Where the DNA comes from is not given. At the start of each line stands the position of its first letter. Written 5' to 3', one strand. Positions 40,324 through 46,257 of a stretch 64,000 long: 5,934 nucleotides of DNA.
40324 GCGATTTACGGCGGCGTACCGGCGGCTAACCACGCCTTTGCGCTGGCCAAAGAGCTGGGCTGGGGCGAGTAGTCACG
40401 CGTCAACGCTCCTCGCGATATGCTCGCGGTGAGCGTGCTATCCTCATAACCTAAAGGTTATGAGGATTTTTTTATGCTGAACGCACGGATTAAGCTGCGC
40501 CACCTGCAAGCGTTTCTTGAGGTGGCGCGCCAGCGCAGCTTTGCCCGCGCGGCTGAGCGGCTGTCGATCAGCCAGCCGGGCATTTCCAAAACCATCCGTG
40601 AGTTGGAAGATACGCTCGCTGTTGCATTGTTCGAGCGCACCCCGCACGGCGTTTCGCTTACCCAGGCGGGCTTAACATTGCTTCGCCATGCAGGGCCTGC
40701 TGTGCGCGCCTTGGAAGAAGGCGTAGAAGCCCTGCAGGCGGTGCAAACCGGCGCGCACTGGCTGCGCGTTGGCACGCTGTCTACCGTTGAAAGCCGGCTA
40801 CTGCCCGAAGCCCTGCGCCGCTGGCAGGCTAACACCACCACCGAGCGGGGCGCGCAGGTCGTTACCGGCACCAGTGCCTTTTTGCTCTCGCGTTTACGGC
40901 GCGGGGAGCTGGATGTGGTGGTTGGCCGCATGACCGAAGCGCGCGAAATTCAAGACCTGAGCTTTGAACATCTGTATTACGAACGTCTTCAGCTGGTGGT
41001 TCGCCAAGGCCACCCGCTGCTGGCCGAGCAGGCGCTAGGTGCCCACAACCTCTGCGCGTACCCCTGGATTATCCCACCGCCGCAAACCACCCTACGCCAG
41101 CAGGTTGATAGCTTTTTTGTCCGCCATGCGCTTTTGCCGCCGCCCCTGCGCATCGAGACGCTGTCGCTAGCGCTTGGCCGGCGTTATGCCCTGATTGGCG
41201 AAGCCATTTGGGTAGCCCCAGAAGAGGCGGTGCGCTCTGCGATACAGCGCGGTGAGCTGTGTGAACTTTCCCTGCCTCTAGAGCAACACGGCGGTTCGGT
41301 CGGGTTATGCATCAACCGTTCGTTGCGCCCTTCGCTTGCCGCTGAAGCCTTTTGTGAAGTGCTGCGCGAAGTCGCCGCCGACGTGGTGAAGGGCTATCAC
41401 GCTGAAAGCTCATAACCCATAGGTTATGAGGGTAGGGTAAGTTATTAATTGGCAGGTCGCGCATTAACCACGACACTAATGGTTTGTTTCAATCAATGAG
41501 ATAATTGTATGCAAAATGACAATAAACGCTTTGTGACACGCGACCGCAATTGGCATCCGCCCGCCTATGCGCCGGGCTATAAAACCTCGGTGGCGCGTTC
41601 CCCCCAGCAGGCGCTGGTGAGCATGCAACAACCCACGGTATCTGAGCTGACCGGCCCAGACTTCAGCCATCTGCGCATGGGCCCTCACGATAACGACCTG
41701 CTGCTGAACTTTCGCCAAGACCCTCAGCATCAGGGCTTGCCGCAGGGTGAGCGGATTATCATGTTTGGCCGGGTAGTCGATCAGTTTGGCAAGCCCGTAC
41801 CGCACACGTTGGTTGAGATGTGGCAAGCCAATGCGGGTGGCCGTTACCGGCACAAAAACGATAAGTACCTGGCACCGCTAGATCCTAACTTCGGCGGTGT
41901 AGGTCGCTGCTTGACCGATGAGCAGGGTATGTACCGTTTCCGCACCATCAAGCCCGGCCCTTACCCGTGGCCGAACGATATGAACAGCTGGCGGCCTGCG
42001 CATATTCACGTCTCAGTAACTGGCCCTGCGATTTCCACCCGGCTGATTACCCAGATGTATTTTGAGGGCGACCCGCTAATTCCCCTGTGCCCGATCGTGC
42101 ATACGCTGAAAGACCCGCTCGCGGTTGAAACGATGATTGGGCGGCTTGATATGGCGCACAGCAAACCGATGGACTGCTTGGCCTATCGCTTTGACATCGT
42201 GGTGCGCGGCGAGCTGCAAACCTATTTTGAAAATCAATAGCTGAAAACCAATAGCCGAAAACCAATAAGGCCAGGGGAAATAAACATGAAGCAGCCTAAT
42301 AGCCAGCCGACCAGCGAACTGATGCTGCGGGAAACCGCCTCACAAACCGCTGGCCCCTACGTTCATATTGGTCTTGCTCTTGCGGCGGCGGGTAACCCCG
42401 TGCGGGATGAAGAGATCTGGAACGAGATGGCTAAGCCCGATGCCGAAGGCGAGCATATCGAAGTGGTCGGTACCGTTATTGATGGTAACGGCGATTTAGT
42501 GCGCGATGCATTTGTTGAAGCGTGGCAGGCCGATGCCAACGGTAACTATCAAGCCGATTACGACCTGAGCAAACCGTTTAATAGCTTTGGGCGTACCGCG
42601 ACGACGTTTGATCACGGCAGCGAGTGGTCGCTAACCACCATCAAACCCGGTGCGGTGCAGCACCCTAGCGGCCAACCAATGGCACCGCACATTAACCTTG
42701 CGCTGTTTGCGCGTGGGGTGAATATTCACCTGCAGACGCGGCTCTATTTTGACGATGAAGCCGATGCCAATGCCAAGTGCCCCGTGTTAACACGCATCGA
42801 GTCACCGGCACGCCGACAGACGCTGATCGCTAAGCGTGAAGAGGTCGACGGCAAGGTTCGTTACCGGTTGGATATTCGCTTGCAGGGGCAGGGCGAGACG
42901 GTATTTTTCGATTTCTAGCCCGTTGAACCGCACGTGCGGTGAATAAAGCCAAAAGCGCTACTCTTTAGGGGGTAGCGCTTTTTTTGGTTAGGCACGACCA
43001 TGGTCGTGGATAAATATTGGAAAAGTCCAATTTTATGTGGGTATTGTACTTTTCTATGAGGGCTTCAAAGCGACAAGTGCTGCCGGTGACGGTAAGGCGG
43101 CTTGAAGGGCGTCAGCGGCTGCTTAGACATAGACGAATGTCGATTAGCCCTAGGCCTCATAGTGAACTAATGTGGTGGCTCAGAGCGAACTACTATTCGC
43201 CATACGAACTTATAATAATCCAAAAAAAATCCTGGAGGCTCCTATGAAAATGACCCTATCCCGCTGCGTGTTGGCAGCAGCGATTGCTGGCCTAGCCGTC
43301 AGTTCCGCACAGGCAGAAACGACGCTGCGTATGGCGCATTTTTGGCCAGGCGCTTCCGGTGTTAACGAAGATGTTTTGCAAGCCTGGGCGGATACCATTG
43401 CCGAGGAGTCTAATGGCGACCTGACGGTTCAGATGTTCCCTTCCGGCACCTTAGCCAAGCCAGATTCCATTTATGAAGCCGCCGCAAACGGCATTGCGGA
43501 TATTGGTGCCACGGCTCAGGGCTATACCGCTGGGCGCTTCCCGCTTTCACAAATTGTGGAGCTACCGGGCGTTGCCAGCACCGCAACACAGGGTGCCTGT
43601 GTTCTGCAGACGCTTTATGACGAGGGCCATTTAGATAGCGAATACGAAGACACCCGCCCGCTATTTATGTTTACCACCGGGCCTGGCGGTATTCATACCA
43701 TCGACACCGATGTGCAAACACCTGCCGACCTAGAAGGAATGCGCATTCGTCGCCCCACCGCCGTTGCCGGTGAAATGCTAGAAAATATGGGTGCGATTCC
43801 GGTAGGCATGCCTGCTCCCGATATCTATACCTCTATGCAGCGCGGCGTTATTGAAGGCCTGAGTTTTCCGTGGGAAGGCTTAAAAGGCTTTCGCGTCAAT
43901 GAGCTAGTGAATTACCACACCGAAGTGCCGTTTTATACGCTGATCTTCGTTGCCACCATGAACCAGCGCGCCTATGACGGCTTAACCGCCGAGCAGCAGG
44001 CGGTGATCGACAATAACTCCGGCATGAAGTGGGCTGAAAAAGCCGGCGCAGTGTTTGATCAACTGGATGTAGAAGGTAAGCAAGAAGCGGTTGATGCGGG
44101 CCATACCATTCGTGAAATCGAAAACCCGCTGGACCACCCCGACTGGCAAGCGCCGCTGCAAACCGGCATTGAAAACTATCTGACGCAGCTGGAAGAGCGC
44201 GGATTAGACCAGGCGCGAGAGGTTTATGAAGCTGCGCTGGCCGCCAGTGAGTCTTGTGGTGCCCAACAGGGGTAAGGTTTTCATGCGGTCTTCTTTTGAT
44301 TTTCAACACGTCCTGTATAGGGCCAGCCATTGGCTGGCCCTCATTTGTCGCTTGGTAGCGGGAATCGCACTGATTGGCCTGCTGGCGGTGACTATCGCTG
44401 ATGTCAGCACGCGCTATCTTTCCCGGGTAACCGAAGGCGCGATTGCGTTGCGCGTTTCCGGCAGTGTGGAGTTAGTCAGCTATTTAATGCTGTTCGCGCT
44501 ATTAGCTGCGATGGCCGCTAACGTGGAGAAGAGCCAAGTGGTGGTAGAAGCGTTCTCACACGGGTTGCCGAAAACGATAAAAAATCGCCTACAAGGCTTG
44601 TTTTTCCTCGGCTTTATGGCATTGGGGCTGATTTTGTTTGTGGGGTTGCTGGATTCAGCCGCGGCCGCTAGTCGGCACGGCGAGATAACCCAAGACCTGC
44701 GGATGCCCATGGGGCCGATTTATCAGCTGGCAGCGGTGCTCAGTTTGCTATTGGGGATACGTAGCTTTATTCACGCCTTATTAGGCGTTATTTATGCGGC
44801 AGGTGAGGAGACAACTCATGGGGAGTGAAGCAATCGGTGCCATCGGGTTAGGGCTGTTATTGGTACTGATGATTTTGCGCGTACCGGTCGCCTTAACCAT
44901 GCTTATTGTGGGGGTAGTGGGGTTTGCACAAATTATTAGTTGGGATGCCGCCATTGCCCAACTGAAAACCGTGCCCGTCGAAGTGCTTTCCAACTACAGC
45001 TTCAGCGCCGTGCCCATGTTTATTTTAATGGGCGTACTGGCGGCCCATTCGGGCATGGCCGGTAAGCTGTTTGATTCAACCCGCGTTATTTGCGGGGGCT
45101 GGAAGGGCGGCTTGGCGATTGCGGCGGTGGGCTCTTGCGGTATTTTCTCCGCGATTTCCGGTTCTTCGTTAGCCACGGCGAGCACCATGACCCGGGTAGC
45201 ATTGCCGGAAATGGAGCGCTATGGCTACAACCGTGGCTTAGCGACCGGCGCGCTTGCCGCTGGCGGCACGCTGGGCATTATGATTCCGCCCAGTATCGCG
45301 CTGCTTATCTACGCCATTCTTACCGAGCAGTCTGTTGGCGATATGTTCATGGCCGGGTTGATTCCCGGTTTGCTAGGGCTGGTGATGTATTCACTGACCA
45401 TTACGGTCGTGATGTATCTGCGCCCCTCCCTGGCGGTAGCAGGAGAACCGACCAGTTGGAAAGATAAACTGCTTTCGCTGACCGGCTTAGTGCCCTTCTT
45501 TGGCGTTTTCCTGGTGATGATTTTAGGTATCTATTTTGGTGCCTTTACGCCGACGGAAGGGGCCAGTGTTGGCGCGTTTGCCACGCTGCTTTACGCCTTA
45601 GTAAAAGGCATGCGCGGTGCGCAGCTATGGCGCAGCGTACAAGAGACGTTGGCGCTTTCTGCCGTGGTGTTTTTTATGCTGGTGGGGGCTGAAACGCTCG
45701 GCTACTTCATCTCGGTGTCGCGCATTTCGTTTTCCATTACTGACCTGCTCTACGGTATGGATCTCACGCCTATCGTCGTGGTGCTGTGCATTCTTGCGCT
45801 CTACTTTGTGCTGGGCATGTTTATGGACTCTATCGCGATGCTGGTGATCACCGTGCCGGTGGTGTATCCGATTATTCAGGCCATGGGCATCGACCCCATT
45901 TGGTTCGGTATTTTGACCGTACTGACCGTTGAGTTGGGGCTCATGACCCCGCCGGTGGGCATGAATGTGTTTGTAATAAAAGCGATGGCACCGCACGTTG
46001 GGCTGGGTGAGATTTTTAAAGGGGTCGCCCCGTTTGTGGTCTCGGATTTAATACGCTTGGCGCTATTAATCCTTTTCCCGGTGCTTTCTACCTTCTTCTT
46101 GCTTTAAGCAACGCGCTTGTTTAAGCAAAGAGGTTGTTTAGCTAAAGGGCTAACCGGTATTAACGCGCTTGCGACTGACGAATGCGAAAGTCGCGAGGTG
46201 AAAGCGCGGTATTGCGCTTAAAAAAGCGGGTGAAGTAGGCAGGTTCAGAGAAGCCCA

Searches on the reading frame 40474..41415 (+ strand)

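Call 5: search_protein_families(library=ncbifam, proteins=[window:40474-41415:+])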
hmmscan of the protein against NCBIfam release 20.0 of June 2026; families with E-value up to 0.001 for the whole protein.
window:40474-41415:+ (313 aa): 54 families (the best 25 are shown)
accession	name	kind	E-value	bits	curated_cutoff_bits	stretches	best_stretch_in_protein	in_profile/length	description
TIGR02424.1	TF_pcaQ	equivalog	2e-99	332.3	303.8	1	5-302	2-299/300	pca operon transcription factor PcaQ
NF008416.0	PRK11242.1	equivalog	5.7e-34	117.8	277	1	7-304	2-294/300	transcriptional regulator CynR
NF007307.0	PRK09791.1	equivalog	2.6e-33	115.4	336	1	4-222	3-219/302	LysR family transcriptional regulator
NF007385.0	PRK09906.1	equivalog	2.3e-28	99.2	356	1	7-219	2-213/296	DNA-binding transcriptional regulator HcaR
NF040786.1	LysR_Sec_metab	equivalog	1.6e-27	96.3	250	1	7-299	2-296/298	selenium metabolism-associated LysR family transcriptional regulator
NF047520.1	trans_act_CidR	equivalog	4.8e-26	91.6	415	1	7-200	2-193/292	cidABC operon transcriptional activator CidR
NF007439.0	PRK09986.1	equivalog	7.3e-26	91.2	290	1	3-210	4-212/296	LysR family transcriptional regulator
TIGR03339.1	phn_lysR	subfamily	8.7e-25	87.5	341.1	1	11-219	2-205/279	aminoethylphosphonate catabolism associated LysR family transcriptional regulator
NF045775.1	acetoin_reg_AlsR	exception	2.2e-24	86.4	430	1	7-200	2-193/290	acetoin biosynthesis transcriptional regulator AlsR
NF007667.0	PRK10341.1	equivalog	1e-22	80.6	308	1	7-202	8-201/312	transcriptional regulator TdcA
NF053705.1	TransRegGltCGpos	equivalog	1.3e-22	80.3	350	1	7-213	2-207/300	glutamate biosynthesis transcriptional regulator GltC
NF040710.1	benzoate_CatM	exception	1.2e-19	70.7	580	1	7-254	2-249/293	cis,cis-muconate-binding transcription regulator CatM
NF040889.1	trans_reg_YeiE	equivalog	2.6e-19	69.5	480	1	5-219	2-209/288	DNA-binding transcriptional regulator YeiE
TIGR03418.1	chol_sulf_TF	equivalog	4.3e-19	68.6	324.8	1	7-101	2-95/291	choline sulfate utilization transcriptional regulator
NF008361.0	PRK11151.1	equivalog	4.7e-19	68.8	329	1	7-263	2-255/305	DNA-binding transcriptional regulator OxyR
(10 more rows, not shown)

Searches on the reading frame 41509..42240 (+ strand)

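Call 5: search_protein_families(library=ncbifam, proteins=[window:41509-42240:+])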
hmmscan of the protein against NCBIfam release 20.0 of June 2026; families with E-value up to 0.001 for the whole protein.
window:41509-42240:+ (243 aa): 5 families
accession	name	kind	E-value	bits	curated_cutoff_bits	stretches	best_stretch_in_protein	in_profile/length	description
TIGR02422.1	protocat_beta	equivalog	1.5e-102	342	296.4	1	16-242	1-220/220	protocatechuate 3,4-dioxygenase subunit beta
TIGR02423.1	protocat_alph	equivalog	3.8e-28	98.7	126.25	1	73-240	30-190/193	protocatechuate 3,4-dioxygenase subunit alpha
TIGR02465.1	chlorocat_1_2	equivalog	2.7e-17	62.8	359.25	1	80-191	96-212/246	chlorocatechol 1,2-dioxygenase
TIGR02438.1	catachol_actin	equivalog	3.6e-15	55.9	404.4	1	79-190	129-245/281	catechol 1,2-dioxygenase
TIGR02439.1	catechol_proteo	equivalog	4.1e-15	55.5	392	1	78-191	124-242/285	catechol 1,2-dioxygenase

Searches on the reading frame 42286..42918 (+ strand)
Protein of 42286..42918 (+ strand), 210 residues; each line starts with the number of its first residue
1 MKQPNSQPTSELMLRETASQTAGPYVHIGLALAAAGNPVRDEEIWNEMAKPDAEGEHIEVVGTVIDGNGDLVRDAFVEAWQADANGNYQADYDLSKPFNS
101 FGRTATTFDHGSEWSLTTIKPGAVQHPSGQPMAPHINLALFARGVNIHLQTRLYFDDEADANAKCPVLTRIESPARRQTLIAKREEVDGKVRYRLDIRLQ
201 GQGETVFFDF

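Call 5: search_protein_families(library=ncbifam, proteins=[window:42286-42918:+])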
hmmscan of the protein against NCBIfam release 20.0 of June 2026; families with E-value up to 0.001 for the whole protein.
window:42286-42918:+ (210 aa): 5 families
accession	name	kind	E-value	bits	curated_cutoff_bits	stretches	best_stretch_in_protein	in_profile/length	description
TIGR02423.1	protocat_alph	equivalog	8.2e-73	244.4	126.25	1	17-210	1-193/193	protocatechuate 3,4-dioxygenase subunit alpha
TIGR02422.1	protocat_beta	equivalog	4.9e-22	78.7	296.4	1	41-207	45-218/220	protocatechuate 3,4-dioxygenase subunit beta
TIGR02439.1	catechol_proteo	equivalog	1.7e-07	30.5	392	1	31-122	102-192/285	catechol 1,2-dioxygenase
TIGR02438.1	catachol_actin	equivalog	5.3e-05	22.5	404.4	1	50-137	126-210/281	catechol 1,2-dioxygenase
TIGR02465.1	chlorocat_1_2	equivalog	7.9e-05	22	359.25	1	48-133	90-172/246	chlorocatechol 1,2-dioxygenase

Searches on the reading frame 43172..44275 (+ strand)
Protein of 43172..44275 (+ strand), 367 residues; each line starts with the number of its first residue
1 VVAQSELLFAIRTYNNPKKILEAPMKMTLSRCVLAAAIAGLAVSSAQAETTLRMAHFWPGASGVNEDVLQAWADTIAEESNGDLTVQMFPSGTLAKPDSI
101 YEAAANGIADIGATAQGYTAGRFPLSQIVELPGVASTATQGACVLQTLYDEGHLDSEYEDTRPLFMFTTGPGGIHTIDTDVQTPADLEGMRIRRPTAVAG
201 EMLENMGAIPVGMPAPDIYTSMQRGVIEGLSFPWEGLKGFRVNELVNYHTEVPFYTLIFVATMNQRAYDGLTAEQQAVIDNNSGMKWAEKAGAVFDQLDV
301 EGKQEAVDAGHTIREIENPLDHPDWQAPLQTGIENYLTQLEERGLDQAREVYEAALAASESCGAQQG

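Call 5: search_protein_families(library=ncbifam, proteins=[window:43172-44275:+])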
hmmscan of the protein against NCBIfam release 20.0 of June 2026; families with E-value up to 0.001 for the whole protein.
window:43172-44275:+ (367 aa): 2 families
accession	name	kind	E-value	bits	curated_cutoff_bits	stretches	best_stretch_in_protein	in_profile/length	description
NF037995.1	TRAP_S1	subfamily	4.4e-27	95.1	50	1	65-317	12-264/271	TRAP transporter substrate-binding protein DctP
TIGR00787.1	dctP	subfamily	1.1e-18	67.7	175.05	1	69-304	15-247/257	DctP family TRAP transporter solute-binding subunit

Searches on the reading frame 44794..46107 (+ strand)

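Call 7: search_protein_families(library=ncbifam, proteins=[window:44794-46107:+], max_evalue=0.00001)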
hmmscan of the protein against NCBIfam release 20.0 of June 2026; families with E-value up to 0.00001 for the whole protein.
window:44794-46107:+ (437 aa): 3 families
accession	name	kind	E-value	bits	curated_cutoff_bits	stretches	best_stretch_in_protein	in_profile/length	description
TIGR00786.1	dctM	subfamily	1e-85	288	268.45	1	30-435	2-404/405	TRAP transporter large permease subunit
NF011634.1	PRK15060.1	equivalog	1.7e-41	142.7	800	1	19-431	7-416/425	2,3-diketo-L-gulonate TRAP transporter large permease YiaN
TIGR02123.1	TRAP_fused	subfamily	1.1e-15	57.4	320.65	1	68-399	166-503/615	TRAP transporter fused permease subunit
